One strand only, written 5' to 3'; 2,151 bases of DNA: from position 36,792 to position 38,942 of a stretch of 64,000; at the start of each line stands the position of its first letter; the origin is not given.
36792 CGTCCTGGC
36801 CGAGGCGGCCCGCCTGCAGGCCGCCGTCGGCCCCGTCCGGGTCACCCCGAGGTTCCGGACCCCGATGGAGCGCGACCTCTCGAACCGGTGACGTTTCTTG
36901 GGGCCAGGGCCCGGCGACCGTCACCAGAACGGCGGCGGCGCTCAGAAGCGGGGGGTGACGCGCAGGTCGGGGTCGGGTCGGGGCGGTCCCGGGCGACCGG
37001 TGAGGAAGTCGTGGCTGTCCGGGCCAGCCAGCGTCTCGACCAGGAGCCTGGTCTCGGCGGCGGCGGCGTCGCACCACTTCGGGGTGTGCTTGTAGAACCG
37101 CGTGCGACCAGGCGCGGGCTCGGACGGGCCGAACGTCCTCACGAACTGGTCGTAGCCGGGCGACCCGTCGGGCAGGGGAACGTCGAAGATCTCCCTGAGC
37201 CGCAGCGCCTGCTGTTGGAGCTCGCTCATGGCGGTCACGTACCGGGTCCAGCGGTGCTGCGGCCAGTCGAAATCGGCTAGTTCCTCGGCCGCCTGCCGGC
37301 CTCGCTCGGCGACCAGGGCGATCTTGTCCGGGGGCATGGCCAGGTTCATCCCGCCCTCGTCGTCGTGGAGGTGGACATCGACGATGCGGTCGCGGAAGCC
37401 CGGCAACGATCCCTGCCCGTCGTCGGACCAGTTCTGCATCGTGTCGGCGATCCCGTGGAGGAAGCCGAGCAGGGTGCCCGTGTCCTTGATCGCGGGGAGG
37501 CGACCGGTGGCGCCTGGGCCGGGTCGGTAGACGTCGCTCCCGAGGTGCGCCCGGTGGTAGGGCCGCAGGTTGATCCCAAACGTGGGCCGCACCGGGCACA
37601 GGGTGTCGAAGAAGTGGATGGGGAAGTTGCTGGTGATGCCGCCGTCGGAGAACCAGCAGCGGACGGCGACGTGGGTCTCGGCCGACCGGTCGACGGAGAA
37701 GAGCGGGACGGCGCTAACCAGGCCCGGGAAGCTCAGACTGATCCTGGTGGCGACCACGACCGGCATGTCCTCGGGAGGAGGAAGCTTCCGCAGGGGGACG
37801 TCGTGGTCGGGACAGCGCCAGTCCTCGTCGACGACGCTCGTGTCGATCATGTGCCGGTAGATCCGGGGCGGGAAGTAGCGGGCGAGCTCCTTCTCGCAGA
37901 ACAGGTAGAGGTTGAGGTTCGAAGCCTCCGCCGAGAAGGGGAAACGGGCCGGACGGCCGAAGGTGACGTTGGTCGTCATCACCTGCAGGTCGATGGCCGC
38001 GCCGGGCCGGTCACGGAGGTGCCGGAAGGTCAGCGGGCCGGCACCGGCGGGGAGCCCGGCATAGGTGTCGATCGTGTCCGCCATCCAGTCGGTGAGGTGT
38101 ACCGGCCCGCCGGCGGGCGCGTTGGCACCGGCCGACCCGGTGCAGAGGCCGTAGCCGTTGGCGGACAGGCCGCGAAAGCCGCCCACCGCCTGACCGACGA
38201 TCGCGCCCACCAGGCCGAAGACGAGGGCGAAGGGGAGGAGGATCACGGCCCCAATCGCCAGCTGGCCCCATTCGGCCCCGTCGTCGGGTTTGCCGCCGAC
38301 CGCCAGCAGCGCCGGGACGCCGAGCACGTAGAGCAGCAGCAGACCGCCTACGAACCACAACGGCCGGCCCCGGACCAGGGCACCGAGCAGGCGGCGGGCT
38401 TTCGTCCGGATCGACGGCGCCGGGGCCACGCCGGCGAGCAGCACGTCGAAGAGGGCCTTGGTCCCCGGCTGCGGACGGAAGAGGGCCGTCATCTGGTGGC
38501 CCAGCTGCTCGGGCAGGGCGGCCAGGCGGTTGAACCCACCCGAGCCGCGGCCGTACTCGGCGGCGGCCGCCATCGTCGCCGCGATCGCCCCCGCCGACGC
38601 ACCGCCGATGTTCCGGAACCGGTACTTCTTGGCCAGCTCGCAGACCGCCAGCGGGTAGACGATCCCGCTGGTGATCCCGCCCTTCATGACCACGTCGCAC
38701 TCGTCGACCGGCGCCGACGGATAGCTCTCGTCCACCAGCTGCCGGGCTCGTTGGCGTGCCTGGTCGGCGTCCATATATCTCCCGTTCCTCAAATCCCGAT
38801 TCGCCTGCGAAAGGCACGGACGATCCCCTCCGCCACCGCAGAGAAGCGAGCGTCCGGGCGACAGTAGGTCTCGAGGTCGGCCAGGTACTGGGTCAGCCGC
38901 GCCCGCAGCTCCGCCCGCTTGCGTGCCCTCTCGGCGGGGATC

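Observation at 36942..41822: Septu-like ATPase/HNH core joined to a second, degenerate HNH module and a membrane-anchored patatin phospholipase: a candidate undescribed defence operon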

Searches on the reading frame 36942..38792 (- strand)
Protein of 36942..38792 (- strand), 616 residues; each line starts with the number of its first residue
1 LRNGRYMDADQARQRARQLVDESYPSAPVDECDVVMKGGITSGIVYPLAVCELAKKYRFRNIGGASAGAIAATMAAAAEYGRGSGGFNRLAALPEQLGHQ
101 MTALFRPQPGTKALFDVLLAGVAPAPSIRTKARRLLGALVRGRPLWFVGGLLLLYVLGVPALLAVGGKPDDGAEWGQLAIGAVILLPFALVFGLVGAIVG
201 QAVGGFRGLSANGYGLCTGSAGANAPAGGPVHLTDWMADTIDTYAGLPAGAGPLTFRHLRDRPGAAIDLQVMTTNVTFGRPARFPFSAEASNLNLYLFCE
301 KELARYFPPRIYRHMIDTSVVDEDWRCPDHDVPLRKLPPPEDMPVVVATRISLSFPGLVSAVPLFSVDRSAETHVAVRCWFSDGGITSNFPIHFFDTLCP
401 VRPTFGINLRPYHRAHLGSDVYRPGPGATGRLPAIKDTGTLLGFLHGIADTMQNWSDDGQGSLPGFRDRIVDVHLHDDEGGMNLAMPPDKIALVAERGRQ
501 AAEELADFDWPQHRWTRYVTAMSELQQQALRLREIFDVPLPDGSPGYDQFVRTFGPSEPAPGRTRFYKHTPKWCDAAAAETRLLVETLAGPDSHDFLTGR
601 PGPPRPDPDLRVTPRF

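Call 3: search_protein_families(library=pfam, proteins=[window:36942-38792:-], max_evalue=0.01)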
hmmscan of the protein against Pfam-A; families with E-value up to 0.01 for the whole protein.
window:36942-38792:- (616 aa): 1 family
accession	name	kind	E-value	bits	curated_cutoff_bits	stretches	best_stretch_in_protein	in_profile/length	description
PF01734.28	Patatin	-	1.4e-12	48.6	27.7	2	34-80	1-49/191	Patatin-like phospholipase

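Call 4: search_protein_families(library=padloc, proteins=[window:36942-38792:-], max_evalue=0.01)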
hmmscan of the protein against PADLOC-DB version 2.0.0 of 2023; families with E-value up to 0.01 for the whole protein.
window:36942-38792:- (616 aa): 0 families

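Call 5: search_protein_families(library=ncbifam, proteins=[window:36942-38792:-], max_evalue=0.01)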
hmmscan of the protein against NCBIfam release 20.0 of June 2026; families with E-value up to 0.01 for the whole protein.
window:36942-38792:- (616 aa): 0 families

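Call 6: find_homologous_proteins(query=window:36942-38792:-, max_evalue=0.00001)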
Query window:36942-38792:- (616 aa): 5853 proteins with E <= 0.00001 among 8000 candidates; the best 120 are listed.
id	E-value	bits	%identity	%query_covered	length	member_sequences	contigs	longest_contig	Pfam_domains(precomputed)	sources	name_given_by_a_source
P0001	0.0e+0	1417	100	99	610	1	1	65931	PF01734.28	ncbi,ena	-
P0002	1.5e-277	940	68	99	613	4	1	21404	PF01734.28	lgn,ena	-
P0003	2.2e-277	940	67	99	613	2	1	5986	PF01734.28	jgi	jgi:predicted acylesterase/phospholipase RssA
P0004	3.9e-271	919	66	99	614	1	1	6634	PF01734.28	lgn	-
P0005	8.6e-269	911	66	99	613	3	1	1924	PF01734.28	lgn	-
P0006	1.1e-218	746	59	97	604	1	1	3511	PF01734.28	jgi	jgi:predicted acylesterase/phospholipase RssA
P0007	8.3e-166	571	48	99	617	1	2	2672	PF01734.28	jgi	jgi:predicted acylesterase/phospholipase RssA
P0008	9.3e-161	554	48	98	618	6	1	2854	PF01734.28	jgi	jgi:predicted acylesterase/phospholipase RssA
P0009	3.8e-160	552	48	97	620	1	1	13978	PF01734.28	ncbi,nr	ncbi:MAG TPA: hypothetical protein VG455_09665 [Acidimicrobiales bacterium]|nr:hypothetical protein 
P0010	6.4e-160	552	49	98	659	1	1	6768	PF01734.28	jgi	jgi:predicted acylesterase/phospholipase RssA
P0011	1.8e-157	543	49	95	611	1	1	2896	PF01734.28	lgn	-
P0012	2.7e-157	543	45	99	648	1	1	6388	PF01734.28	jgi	jgi:predicted acylesterase/phospholipase RssA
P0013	2.7e-155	536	47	98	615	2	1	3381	PF01734.28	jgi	jgi:predicted acylesterase/phospholipase RssA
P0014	6.5e-153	528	47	95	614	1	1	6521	PF01734.28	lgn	-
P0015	9.2e-152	525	47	99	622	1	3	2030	PF01734.28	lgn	-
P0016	4.8e-150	519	46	99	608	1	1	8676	PF01734.28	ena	-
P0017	5.2e-149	516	45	98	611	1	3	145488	PF01734.28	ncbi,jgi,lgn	jgi:predicted acylesterase/phospholipase RssA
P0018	1.9e-147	510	46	97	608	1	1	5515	PF01734.28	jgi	-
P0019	4.1e-147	509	44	99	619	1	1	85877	PF01734.28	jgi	jgi:predicted acylesterase/phospholipase RssA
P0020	2.8e-146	507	44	97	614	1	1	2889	PF01734.28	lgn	-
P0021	9.2e-146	505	48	95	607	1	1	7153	PF01734.28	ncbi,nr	ncbi:MAG: patatin-like phospholipase family protein [Actinomycetota bacterium]|nr:patatin-like phosp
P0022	1.8e-145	504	46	95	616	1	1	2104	PF01734.28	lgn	-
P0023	1.8e-145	504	45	98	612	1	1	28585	PF01734.28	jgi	jgi:hypothetical protein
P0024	4.3e-145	503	45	96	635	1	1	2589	PF01734.28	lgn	-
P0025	9.2e-145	502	46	97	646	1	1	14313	PF01734.28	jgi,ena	-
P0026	1.5e-144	501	46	95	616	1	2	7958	PF01734.28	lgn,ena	-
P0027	3.7e-144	499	45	98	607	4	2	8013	PF01734.28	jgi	jgi:predicted acylesterase/phospholipase RssA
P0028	5.9e-144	499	46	99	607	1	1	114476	PF01734.28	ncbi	-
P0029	6.7e-144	499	46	99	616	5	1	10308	PF01734.28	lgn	-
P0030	9.9e-144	498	46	95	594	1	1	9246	PF01734.28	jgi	jgi:hypothetical protein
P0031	2.3e-143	497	47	95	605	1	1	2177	PF01734.28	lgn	-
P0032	3.4e-143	496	45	99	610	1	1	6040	PF01734.28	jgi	-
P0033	7.6e-143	495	45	95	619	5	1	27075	PF01734.28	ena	-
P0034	1.2e-140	488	49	85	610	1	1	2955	PF01734.28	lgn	-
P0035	1.7e-140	487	42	97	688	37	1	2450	PF01734.28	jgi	jgi:predicted acylesterase/phospholipase RssA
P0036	4.0e-140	486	44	98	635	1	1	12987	PF01734.28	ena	-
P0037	5.8e-140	486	44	98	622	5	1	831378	PF01734.28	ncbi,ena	-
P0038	1.2e-139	485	45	95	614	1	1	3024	PF01734.28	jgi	jgi:hypothetical protein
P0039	1.7e-139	484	44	98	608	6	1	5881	PF01734.28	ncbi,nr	ncbi:MAG TPA: hypothetical protein VHI95_08990 [Acidimicrobiales bacterium]|nr:hypothetical protein 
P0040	1.8e-139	484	47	98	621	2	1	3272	PF01734.28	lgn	-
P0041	3.4e-139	483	46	94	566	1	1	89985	PF01734.28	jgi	jgi:predicted acylesterase/phospholipase RssA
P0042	4.1e-139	483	45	95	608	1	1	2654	PF01734.28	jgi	jgi:predicted acylesterase/phospholipase RssA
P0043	4.5e-139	483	44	97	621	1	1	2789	PF01734.28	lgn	-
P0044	2.1e-138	480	41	98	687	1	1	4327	PF01734.28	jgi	jgi:predicted acylesterase/phospholipase RssA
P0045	2.7e-138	480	44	96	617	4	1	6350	PF01734.28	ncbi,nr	ncbi:MAG: hypothetical protein QOD63_2244 [Actinomycetota bacterium]|nr:hypothetical protein [Actino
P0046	5.1e-138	479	46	92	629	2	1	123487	PF01734.28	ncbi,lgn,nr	ncbi:MAG: hypothetical protein QOK43_281 [Acidimicrobiaceae bacterium]|nr:hypothetical protein [Acid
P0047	1.1e-137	478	45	96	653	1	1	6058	PF01734.28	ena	-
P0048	1.2e-137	478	44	97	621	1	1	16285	PF01734.28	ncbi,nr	ncbi:MAG TPA: hypothetical protein VHH09_01625 [Acidimicrobiales bacterium]|nr:hypothetical protein 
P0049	3.4e-137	476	46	95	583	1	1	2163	PF01734.28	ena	-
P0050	3.8e-137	476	43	98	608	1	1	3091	PF01734.28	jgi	jgi:predicted acylesterase/phospholipase RssA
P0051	4.1e-137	476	45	98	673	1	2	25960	PF01734.28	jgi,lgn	jgi:predicted acylesterase/phospholipase RssA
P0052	6.1e-137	476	43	99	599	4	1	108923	PF01734.28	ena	-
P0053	2.1e-136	474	45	95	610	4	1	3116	PF01734.28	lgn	-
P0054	2.9e-136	473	41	97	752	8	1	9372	PF01734.28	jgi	jgi:predicted acylesterase/phospholipase RssA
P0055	3.5e-136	473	44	98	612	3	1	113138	PF01734.28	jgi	jgi:predicted acylesterase/phospholipase RssA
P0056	7.1e-136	472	45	90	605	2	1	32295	PF01734.28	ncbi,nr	ncbi:MAG TPA: patatin-like phospholipase family protein [Frankiaceae bacterium]|nr:patatin-like phos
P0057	7.9e-136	472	43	96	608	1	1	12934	PF01734.28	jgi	jgi:predicted acylesterase/phospholipase RssA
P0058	1.7e-135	471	44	99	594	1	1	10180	PF01734.28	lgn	-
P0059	3.5e-135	470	44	98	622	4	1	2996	PF01734.28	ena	-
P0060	3.6e-135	470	44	95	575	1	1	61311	PF01734.28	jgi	jgi:predicted acylesterase/phospholipase RssA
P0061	2.1e-134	467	45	95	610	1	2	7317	PF01734.28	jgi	jgi:predicted acylesterase/phospholipase RssA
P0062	2.2e-134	467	45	97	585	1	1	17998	PF01734.28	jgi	jgi:predicted acylesterase/phospholipase RssA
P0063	5.8e-134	466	44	98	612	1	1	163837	PF01734.28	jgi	jgi:predicted acylesterase/phospholipase RssA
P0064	1.0e-133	465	42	95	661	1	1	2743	PF01734.28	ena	-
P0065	1.7e-133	464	44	95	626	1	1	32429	PF01734.28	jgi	jgi:predicted acylesterase/phospholipase RssA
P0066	3.2e-133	463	42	95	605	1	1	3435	PF01734.28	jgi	jgi:predicted acylesterase/phospholipase RssA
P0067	8.2e-133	462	45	95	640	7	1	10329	PF01734.28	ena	-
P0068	2.7e-132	460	41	95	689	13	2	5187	PF01734.28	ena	-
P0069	3.9e-132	460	45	97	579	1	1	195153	PF01734.28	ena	-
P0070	9.2e-132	459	41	95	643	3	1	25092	PF01734.28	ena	-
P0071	9.8e-132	458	44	97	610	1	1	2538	PF01734.28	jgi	jgi:hypothetical protein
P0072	9.9e-132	458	43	97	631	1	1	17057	PF01734.28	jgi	jgi:predicted acylesterase/phospholipase RssA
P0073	1.2e-131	458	45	46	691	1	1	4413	PF01734.28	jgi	jgi:predicted acylesterase/phospholipase RssA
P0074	2.1e-131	457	44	95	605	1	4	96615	PF01734.28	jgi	jgi:predicted acylesterase/phospholipase RssA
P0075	2.6e-131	457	42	95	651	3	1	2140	PF01734.28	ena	-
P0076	4.6e-131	456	42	98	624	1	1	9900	PF01734.28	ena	-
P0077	7.0e-131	456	45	95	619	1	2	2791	PF01734.28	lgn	-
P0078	1.7e-130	454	42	99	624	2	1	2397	PF01734.28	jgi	jgi:predicted acylesterase/phospholipase RssA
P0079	5.4e-130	453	44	96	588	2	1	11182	PF01734.28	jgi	jgi:predicted acylesterase/phospholipase RssA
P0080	6.1e-130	453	45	97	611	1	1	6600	PF01734.28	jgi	jgi:predicted acylesterase/phospholipase RssA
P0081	1.0e-129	452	43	95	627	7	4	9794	PF01734.28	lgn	-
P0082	1.1e-129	452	43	99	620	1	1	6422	PF01734.28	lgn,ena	-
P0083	1.4e-129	451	44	96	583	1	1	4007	PF01734.28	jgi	jgi:predicted acylesterase/phospholipase RssA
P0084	1.4e-129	451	42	99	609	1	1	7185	PF01734.28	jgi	jgi:predicted acylesterase/phospholipase RssA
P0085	1.9e-129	451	44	96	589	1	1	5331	PF01734.28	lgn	-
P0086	4.9e-129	450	43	95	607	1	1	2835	PF01734.28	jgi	jgi:predicted acylesterase/phospholipase RssA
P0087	8.2e-129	449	44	95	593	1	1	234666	PF01734.28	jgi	jgi:predicted acylesterase/phospholipase RssA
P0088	1.7e-128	448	44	97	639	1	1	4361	PF01734.28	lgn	-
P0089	2.9e-128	447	43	98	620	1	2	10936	PF01734.28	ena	-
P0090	3.0e-128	447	41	98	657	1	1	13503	PF01734.28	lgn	-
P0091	4.2e-128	446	44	95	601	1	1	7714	PF01734.28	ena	-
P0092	6.9e-128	446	43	96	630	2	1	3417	PF01734.28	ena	-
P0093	1.1e-127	445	43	99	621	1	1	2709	PF01734.28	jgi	jgi:predicted acylesterase/phospholipase RssA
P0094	1.3e-127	445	45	45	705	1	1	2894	PF01734.28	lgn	-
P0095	1.9e-127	444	43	95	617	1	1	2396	PF01734.28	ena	-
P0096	1.9e-127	444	44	95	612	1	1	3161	PF01734.28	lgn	-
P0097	2.1e-127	444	42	95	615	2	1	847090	PF01734.28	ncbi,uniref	ncbi:hypothetical protein [Kribbella sancticallisti]|uniref:hypothetical protein n=1 Tax=Kribbella s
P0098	3.4e-127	443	43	95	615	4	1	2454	PF01734.28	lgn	-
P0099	9.2e-127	442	44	97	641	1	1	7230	PF01734.28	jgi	jgi:predicted acylesterase/phospholipase RssA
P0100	2.9e-126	440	44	95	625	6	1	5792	PF01734.28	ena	-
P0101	3.7e-126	440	42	95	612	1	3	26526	PF01734.28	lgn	-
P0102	3.7e-126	440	40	98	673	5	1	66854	PF01734.28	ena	-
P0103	3.9e-126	440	43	95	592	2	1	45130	PF01734.28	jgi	-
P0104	7.5e-126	439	43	97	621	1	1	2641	PF01734.28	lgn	-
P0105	1.5e-125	438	42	96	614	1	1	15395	PF01734.28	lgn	-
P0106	2.9e-125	437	44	95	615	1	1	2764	PF01734.28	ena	-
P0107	6.7e-125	436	41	66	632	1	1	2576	PF01734.28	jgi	jgi:predicted acylesterase/phospholipase RssA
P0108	8.2e-125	436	42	96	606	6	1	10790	PF01734.28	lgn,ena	-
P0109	1.4e-124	435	46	99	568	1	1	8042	PF01734.28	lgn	-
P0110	3.6e-124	433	44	95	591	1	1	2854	PF01734.28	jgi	jgi:predicted acylesterase/phospholipase RssA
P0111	5.7e-124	433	41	97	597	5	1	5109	PF01734.28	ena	-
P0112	2.0e-123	431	42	97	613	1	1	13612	PF01734.28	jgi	jgi:predicted acylesterase/phospholipase RssA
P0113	2.3e-123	431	42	96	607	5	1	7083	PF01734.28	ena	-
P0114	5.5e-123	430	41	97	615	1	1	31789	PF01734.28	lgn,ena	-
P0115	8.4e-123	429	41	96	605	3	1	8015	PF01734.28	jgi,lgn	jgi:predicted acylesterase/phospholipase RssA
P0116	1.0e-122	429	44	96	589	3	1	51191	PF01734.28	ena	-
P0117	2.4e-122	427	42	95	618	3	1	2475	PF01734.28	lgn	-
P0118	3.4e-122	427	43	96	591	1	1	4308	PF01734.28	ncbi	ncbi:MAG: SuhR protein [Thermoanaerobaculia bacterium]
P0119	3.5e-122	427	45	88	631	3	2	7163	PF01734.28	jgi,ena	-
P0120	7.5e-122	426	43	96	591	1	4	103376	PF01734.28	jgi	jgi:predicted acylesterase/phospholipase RssA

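Call 7: find_related_loci(query=window:36942-38792:-, collection=genome_contigs, flank=10000)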
Query window:36942-38792:- (616 aa) in genome_contigs; peptide patterns used: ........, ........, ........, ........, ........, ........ (x = any residue, [..] = any of these).
18 stretches matched a pattern; 10 encode a relative of the query (tblastn E <= 1e-3); 10 distinct loci.
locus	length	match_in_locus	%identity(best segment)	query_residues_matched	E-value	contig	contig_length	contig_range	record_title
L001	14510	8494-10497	39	3-615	1e-106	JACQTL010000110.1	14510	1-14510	MAG: Actinomycetota bacterium isolate NC_groundwater_1410_Ag_S-0.65um_73_24 S_p65_S5_coassembly_k141_1539621, whole geno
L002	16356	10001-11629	41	18-537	6e-95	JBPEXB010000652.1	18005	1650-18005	MAG: Acidimicrobiia bacterium isolate MAG13 MAG13_MAG13_652, whole genome shotgun sequence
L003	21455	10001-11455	41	28-508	2e-92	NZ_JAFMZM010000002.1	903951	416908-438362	Nocardioides astragali strain CGMCC 4.7327 NODE_2_length_903951_cov_18.503535, whole genome shotgun sequence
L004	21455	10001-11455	40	26-527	3e-91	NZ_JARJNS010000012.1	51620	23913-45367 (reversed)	Rhabdaerophilum sp. SD176 Scaffold11_1, whole genome shotgun sequence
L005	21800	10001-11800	38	22-616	3e-91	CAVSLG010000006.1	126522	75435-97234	MAG: uncultured Actinomycetes bacterium isolate MFD05176.bin.2.78 genome assembly, contig: contig_124368, whole genome s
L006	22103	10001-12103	34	31-614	3e-87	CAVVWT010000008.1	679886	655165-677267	MAG: Ilumatobacteraceae bacterium isolate MFD09779.bin.1.209 genome assembly, contig: contig_4257, whole genome shotgun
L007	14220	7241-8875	44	3-556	2e-111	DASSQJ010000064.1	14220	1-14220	MAG TPA_asm: Phycicoccus sp. isolate SMAG_U459 k141_20102, whole genome shotgun sequence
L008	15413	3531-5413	40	28-614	2e-81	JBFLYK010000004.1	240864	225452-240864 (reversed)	MAG: Actinomycetota bacterium isolate MAG083 MAG083_4, whole genome shotgun sequence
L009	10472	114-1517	33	212-616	2e-54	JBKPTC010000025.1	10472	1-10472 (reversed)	MAG: bacterium isolate GS_EKS_MAG_00006 GS_EKS_000003036489, whole genome shotgun sequence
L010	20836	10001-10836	60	27-304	2e-24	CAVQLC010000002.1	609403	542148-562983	MAG: uncultured Actinomycetota bacterium isolate MFD02840.bin.1.296 genome assembly, contig: contig_12310, whole genome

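Call 9: find_encoding_contigs(protein=P0002, flank=10000, max_places=4)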
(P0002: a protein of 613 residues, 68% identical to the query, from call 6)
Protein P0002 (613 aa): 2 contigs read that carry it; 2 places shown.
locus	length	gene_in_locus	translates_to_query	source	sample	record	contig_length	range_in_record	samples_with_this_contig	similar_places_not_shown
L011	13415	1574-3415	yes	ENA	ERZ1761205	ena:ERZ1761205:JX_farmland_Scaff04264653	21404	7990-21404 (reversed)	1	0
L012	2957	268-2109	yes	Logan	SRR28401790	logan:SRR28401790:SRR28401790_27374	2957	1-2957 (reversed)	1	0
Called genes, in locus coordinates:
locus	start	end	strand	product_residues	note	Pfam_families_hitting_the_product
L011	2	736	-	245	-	?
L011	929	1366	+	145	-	-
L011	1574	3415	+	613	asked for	PF01734:Patatin (weak)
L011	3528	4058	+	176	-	PF14063:DUF4254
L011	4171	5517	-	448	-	PF04773:FecR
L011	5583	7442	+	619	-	PF05226:CHASE2, PF00211:Guanylate_cyc (weak)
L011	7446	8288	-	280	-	PF12706:Lactamase_B_2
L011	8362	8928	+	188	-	-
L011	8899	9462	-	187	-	PF00027:cNMP_binding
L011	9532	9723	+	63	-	-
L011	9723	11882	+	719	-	PF03412:Peptidase_C39, PF00664:ABC_membrane, PF00005:ABC_tran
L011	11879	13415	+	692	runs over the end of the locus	PF00664:ABC_membrane, PF00005:ABC_tran, PF02463:SMC_N (faint), PF13191:AAA_16 (weak)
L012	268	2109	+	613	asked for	PF01734:Patatin (weak)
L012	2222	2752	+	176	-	PF14063:DUF4254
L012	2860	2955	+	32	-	?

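Call 10: find_encoding_contigs(protein=P0001, flank=10000, max_places=4)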
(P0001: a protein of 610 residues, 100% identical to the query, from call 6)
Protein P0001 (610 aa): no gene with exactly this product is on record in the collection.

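Call 24: find_related_loci(query=A1, collection=metagenome_contigs, flank=7000)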
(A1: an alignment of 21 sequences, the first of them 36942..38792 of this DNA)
Query A1 (616 aa) in metagenome_contigs; peptide patterns used: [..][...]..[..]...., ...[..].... (x = any residue, [..] = any of these).
600 stretches matched a pattern (row limit reached: there are more); 405 encode a relative of the query (tblastn E <= 1e-3); the best 80 are kept; 80 distinct loci.
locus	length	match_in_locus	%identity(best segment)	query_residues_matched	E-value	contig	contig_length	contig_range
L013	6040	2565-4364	45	8-616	2e-140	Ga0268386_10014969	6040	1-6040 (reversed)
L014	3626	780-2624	44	11-616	7e-130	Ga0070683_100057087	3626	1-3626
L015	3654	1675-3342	45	11-551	4e-124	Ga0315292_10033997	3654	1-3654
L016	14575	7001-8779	41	28-615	7e-119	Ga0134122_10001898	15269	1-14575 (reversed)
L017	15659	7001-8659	45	4-557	2e-115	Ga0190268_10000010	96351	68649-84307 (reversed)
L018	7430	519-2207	41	22-556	6e-110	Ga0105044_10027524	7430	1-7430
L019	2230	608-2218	43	17-526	2e-115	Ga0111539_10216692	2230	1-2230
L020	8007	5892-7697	40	22-615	4e-108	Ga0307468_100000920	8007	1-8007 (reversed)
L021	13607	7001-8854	38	26-615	6e-107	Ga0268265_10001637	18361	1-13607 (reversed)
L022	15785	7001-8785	40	26-612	5e-107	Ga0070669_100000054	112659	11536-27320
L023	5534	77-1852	39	32-615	3e-107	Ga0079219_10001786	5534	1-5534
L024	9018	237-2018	41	32-616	8e-103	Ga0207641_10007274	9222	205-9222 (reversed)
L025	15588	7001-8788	41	23-615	9e-103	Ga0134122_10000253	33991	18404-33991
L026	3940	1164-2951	39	27-614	6e-104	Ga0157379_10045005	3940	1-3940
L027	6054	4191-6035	38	13-615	3e-102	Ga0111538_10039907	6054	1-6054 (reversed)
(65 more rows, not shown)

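Call 27: find_encoding_contigs(protein=P0003, flank=6000, max_places=3)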
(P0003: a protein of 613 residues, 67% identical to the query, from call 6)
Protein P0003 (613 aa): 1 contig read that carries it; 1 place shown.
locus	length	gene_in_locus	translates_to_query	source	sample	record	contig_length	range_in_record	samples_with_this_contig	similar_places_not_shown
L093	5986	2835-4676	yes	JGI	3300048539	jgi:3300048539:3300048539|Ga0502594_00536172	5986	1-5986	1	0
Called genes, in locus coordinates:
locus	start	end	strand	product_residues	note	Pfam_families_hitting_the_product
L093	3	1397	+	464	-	?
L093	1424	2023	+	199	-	PF00857:Isochorismatase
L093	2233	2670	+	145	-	-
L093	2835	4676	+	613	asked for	PF01734:Patatin (weak)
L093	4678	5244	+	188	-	-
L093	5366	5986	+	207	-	?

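Call 28: find_encoding_contigs(protein=P0004, flank=6000, max_places=3)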
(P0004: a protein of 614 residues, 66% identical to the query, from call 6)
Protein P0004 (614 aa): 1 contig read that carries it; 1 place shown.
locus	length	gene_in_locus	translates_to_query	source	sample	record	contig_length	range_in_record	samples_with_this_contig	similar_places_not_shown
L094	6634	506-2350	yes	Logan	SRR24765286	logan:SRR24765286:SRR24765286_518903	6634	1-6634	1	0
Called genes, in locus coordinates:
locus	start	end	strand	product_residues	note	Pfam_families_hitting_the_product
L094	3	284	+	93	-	?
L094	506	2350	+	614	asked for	PF01734:Patatin (weak)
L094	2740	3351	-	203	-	-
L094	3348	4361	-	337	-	PF20247:DUF6602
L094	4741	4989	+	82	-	-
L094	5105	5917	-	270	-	PF03009:GDPD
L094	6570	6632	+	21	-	?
